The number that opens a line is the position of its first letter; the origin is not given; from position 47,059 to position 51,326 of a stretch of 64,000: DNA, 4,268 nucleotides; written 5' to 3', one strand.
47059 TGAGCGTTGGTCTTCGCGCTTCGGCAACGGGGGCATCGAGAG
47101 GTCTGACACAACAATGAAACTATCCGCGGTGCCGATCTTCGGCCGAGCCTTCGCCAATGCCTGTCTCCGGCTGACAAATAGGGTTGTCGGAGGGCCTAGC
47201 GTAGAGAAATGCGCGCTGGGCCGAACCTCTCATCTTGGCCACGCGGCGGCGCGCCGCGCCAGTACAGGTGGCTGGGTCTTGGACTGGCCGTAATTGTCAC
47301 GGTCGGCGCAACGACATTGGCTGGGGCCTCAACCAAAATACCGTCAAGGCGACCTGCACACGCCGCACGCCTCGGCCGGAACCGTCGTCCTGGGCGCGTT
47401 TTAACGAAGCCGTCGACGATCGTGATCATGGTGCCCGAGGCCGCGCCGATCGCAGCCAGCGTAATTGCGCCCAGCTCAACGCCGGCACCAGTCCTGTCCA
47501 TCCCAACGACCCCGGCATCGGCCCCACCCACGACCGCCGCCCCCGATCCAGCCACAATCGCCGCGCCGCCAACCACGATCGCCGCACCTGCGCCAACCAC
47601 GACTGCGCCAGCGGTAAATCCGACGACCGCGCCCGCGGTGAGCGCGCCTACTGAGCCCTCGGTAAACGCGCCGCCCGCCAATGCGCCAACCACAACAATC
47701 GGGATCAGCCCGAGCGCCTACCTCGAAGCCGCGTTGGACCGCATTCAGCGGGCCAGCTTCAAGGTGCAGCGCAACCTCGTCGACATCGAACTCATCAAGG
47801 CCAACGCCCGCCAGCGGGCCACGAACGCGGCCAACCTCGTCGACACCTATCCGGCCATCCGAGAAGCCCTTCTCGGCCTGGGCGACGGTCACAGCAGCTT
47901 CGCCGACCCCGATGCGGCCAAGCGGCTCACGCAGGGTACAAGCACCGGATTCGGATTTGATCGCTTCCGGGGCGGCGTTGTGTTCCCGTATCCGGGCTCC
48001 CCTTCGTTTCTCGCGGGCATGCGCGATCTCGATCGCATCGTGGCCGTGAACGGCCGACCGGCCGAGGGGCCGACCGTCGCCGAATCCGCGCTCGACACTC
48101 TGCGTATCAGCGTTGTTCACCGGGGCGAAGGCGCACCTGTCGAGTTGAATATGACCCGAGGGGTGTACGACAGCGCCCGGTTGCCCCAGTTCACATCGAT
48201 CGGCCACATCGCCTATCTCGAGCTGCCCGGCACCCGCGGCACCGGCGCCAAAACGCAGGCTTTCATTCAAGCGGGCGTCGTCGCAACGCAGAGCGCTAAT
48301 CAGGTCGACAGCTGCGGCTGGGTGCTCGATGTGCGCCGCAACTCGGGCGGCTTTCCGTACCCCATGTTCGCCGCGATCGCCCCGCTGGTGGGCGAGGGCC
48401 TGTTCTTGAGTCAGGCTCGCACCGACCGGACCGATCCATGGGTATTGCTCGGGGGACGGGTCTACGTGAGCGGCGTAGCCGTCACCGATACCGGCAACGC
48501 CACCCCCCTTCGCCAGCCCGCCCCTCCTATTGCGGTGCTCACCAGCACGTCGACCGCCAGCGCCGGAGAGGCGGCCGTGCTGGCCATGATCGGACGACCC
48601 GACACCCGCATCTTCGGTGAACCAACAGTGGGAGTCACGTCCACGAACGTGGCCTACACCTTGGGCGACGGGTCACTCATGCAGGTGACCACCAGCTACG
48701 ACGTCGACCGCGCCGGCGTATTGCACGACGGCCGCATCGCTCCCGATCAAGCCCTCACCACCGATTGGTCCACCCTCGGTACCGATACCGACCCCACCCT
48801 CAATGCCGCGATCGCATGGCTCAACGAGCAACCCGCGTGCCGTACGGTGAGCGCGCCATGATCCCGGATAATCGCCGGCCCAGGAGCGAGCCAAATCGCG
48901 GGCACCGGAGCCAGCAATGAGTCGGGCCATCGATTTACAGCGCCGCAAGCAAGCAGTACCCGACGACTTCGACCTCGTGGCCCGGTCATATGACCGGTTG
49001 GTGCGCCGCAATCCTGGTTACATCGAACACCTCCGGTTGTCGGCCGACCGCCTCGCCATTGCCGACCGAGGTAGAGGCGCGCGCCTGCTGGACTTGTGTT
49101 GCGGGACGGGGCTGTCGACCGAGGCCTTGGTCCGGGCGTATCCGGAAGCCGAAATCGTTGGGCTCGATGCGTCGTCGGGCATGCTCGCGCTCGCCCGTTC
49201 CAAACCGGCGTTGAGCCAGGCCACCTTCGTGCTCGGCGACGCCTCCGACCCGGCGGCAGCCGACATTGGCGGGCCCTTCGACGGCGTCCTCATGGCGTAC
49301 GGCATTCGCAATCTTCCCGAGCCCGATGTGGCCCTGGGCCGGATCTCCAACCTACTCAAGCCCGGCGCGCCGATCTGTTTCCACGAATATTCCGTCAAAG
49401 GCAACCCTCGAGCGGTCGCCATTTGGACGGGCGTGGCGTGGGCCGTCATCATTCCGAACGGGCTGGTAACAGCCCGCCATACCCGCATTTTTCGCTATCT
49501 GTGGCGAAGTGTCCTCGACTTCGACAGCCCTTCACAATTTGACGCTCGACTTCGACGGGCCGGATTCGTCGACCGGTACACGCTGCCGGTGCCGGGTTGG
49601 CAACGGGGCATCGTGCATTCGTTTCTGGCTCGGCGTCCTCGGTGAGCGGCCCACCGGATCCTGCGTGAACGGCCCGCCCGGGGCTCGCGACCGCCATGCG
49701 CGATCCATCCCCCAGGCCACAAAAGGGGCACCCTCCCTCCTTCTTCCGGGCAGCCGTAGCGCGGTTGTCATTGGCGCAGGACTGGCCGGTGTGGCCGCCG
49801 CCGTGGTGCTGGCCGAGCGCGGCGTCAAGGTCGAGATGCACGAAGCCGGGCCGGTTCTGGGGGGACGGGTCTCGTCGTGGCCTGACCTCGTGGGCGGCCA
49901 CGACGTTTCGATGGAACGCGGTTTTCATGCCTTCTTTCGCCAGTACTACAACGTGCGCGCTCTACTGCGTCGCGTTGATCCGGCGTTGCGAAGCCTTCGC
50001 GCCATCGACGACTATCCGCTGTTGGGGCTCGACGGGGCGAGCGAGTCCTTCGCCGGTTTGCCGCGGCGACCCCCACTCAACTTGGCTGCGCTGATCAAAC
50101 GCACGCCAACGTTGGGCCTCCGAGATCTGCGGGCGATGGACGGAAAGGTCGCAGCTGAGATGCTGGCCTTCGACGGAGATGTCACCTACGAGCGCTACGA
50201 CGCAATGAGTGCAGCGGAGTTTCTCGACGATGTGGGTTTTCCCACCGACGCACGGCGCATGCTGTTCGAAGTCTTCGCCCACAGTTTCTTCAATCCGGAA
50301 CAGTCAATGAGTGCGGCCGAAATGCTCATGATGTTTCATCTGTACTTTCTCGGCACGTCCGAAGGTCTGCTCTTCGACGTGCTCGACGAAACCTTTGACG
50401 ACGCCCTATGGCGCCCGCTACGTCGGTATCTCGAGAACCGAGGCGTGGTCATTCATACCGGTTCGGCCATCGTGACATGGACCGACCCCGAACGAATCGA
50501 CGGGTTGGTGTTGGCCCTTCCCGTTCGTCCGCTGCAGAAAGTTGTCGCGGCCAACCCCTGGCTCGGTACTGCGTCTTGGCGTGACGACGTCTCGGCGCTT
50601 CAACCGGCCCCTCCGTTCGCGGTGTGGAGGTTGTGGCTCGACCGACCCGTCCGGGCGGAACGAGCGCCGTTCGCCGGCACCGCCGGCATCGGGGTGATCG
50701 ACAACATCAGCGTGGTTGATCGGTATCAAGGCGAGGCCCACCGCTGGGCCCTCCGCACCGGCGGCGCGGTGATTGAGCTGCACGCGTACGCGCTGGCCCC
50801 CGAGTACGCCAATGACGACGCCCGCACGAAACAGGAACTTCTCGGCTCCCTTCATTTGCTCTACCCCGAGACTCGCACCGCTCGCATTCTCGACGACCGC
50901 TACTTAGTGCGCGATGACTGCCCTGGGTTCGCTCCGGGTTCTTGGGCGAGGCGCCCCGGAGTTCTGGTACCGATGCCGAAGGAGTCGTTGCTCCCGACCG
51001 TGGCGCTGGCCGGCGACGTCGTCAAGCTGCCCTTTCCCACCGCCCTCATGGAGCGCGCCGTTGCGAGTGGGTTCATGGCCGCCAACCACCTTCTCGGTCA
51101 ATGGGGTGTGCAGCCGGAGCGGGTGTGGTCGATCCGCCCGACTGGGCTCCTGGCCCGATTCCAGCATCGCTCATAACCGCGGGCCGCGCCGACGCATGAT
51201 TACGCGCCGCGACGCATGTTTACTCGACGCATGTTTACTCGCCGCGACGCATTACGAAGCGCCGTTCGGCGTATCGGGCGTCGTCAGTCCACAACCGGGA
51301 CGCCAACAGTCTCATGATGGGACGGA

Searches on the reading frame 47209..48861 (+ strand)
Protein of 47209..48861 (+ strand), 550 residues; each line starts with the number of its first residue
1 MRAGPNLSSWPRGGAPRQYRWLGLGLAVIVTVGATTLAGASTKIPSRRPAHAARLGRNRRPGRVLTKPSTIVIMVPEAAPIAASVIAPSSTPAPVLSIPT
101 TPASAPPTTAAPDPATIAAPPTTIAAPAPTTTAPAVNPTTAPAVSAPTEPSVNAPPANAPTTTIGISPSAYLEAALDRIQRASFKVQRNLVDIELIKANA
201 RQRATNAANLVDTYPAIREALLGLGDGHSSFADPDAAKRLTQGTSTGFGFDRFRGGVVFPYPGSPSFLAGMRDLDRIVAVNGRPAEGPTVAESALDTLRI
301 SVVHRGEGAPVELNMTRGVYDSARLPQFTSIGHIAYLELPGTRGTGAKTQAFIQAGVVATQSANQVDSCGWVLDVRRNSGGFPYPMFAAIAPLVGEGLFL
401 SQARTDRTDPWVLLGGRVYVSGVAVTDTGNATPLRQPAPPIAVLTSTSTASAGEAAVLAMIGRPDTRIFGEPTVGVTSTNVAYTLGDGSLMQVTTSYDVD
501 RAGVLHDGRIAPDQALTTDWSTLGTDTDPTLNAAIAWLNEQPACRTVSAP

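Call 55: search_protein_families(library=pfam, proteins=[window:47209-48861:+], max_evalue=0.00001)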
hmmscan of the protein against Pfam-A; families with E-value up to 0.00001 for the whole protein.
window:47209-48861:+ (550 aa): 1 family
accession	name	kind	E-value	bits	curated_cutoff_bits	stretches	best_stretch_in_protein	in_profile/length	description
PF03572.23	Peptidase_S41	-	1e-16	61.4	24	1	334-514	2-163/165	Peptidase family S41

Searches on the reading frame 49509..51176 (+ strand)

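Call 55: search_protein_families(library=pfam, proteins=[window:49509-51176:+], max_evalue=0.00001)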
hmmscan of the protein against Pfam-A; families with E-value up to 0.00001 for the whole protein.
window:49509-51176:+ (555 aa): 4 families
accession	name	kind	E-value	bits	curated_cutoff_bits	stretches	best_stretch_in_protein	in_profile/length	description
PF01593.30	Amino_oxidase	-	1.4e-22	81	19.8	1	92-529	1-443/443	Flavin containing amine oxidoreductase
PF13450.12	NAD_binding_8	-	3.6e-13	50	21.9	1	87-155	1-67/68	NAD(P)-binding Rossmann-like domain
PF01266.30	DAO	-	9.5e-08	32.4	27.9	0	85-121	2-38/353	FAD dependent oxidoreductase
PF12831.13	FAD_oxidored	-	1.4e-06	28.3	27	1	86-123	3-40/416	FAD dependent oxidoreductase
